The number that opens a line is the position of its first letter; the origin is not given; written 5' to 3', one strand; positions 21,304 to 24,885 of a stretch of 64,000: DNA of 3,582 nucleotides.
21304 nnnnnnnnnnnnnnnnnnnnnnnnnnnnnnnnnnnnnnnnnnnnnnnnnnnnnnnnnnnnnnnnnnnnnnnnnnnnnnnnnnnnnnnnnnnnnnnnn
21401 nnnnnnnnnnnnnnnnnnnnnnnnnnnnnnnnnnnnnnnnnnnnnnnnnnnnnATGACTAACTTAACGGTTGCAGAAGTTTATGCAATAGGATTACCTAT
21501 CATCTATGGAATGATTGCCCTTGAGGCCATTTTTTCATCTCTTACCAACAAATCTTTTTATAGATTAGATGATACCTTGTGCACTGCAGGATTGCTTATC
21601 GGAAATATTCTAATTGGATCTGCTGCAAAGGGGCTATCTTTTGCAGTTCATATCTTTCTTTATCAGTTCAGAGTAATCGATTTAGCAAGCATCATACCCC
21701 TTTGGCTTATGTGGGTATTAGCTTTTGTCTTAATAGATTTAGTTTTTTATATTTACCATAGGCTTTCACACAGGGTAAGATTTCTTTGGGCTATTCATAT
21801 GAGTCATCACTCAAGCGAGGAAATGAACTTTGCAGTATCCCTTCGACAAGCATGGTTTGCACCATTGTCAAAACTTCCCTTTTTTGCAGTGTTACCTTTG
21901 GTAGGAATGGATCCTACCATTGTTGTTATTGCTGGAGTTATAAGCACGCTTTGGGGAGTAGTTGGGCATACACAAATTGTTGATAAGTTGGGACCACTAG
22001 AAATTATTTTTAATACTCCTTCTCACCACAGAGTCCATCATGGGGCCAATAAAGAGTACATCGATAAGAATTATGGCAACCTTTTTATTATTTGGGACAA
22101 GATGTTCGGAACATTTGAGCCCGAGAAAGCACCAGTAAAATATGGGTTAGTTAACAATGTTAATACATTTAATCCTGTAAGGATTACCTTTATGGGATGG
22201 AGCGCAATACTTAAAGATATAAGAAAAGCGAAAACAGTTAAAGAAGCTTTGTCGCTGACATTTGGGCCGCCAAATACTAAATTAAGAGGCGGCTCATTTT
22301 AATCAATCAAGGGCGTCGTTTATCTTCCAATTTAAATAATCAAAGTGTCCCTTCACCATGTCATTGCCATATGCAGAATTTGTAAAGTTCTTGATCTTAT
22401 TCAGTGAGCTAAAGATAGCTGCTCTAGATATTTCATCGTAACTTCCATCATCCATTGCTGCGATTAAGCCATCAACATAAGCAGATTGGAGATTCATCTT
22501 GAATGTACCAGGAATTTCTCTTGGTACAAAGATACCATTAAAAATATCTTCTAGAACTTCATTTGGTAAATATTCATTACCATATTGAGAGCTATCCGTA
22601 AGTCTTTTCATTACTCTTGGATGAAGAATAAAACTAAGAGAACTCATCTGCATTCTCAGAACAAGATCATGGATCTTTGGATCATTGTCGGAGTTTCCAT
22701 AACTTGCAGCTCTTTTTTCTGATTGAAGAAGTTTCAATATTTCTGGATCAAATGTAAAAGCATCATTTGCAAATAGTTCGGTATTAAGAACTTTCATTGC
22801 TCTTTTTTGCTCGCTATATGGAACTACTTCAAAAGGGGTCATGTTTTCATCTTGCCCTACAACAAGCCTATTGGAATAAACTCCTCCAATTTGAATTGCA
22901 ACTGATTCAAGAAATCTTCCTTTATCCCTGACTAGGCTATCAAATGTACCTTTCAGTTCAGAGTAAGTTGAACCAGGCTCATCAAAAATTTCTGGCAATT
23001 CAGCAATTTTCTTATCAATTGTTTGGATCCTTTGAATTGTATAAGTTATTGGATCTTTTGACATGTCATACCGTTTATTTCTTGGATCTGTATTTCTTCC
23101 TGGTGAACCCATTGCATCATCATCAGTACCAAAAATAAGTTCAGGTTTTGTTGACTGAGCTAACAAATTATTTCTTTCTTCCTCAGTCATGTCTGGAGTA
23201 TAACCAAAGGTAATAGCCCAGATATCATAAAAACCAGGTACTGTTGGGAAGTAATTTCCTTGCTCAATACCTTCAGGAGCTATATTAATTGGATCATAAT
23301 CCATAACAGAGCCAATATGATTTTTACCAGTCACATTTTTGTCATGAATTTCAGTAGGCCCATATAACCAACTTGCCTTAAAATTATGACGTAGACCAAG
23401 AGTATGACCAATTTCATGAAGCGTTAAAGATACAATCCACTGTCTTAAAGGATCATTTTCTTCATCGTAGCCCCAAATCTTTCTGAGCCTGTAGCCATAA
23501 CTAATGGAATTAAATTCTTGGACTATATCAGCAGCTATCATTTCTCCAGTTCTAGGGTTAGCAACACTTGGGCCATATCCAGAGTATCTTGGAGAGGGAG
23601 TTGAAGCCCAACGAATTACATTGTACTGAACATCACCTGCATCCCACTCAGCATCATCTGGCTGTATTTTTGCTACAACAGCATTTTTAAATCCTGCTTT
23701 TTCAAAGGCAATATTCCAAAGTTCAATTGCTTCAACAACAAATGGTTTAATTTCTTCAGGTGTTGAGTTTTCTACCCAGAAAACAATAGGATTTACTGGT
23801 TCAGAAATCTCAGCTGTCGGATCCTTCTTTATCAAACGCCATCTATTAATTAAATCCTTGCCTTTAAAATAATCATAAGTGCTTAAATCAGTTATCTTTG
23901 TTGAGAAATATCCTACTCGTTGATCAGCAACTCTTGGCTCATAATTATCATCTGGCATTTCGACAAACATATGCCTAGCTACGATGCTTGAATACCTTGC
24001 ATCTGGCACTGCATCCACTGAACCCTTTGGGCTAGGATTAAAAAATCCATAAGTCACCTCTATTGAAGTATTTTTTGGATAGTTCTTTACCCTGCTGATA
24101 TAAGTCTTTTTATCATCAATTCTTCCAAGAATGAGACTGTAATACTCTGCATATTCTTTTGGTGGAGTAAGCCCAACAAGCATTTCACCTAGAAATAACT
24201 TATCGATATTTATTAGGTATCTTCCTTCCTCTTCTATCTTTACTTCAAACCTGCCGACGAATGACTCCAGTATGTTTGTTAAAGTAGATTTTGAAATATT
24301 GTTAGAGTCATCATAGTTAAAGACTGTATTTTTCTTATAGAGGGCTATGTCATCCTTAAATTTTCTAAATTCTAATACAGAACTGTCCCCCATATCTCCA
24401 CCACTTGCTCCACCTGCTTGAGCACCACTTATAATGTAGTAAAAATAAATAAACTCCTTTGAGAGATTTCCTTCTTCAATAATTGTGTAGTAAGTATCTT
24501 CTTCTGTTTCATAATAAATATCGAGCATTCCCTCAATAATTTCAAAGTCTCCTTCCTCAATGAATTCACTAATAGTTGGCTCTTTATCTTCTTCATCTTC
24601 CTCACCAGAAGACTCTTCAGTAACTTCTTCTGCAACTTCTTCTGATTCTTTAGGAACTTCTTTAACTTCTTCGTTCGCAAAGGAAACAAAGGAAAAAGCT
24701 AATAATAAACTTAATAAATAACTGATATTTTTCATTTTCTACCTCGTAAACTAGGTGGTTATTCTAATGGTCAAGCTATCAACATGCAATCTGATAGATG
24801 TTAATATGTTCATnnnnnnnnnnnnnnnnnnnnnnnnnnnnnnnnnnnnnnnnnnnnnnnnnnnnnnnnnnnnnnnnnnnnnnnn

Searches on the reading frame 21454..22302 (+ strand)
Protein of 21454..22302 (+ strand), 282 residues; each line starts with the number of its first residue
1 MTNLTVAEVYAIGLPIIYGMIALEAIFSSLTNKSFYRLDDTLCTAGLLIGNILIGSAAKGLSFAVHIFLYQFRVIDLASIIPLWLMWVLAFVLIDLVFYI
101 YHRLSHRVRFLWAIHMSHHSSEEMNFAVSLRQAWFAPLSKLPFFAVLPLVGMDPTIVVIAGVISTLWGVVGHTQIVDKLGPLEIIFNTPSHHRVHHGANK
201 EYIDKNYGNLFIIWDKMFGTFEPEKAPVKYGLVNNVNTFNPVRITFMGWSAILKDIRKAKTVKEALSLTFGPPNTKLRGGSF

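Call 4: search_protein_families(library=pfam, proteins=[window:21454-22302:+])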
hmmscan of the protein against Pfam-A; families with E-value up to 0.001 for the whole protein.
window:21454-22302:+ (282 aa): 1 family
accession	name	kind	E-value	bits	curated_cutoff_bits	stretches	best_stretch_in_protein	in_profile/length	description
PF04116.19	FA_hydroxylase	-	3e-31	109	31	1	87-220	1-132/132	Fatty acid hydroxylase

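Call 5: search_protein_families(library=ncbifam, proteins=[window:21454-22302:+])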
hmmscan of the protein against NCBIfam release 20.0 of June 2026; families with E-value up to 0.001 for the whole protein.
window:21454-22302:+ (282 aa): 1 family
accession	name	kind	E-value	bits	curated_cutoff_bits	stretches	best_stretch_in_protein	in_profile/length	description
NF052566.1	OrLpdHdlsOlsERhiz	equivalog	8.8e-22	77.8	475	1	77-229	109-264/293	ornithine lipid hydroxylase OlsE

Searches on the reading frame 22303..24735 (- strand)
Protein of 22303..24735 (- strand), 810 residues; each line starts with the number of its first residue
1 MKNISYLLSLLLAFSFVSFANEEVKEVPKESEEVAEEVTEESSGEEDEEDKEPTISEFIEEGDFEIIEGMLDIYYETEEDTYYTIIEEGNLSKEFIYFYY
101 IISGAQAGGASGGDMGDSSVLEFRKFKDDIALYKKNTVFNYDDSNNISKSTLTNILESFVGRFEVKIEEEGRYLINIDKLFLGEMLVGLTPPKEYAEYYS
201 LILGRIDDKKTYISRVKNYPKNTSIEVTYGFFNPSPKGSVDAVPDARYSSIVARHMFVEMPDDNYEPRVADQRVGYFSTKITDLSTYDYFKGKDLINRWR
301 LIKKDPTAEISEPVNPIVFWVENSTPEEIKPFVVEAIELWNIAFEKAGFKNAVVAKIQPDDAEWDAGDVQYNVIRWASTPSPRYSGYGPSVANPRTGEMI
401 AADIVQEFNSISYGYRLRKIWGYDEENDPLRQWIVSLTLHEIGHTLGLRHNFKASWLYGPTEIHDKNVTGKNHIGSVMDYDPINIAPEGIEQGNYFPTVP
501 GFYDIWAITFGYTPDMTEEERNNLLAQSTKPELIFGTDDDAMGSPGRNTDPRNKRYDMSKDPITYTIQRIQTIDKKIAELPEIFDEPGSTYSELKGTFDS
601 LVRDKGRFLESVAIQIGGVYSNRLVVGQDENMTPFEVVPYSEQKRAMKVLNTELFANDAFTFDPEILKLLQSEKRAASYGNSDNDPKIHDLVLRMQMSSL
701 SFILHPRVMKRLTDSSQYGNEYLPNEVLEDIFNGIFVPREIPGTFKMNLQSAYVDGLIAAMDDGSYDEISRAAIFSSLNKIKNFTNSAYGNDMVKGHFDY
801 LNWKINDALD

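Call 4: search_protein_families(library=pfam, proteins=[window:22303-24735:-])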
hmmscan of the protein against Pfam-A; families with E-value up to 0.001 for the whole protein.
window:22303-24735:- (810 aa): 2 families
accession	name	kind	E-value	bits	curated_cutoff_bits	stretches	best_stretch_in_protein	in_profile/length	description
PF16313.11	DUF4953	-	5.5e-64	216.8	24.2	1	430-738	9-312/316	Met-zincin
PF17148.9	DUF5117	-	6e-29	101.6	27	1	113-304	1-189/189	Domain of unknown function (DUF5117)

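Call 5: search_protein_families(library=ncbifam, proteins=[window:22303-24735:-])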
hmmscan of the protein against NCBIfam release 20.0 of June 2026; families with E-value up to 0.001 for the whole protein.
window:22303-24735:- (810 aa): 1 family
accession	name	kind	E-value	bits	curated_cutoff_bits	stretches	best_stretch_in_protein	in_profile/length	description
NF033823.0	archmetzin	subfamily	0.00021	21.3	145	1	410-450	97-138/170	archaemetzincin family Zn-dependent metalloprotease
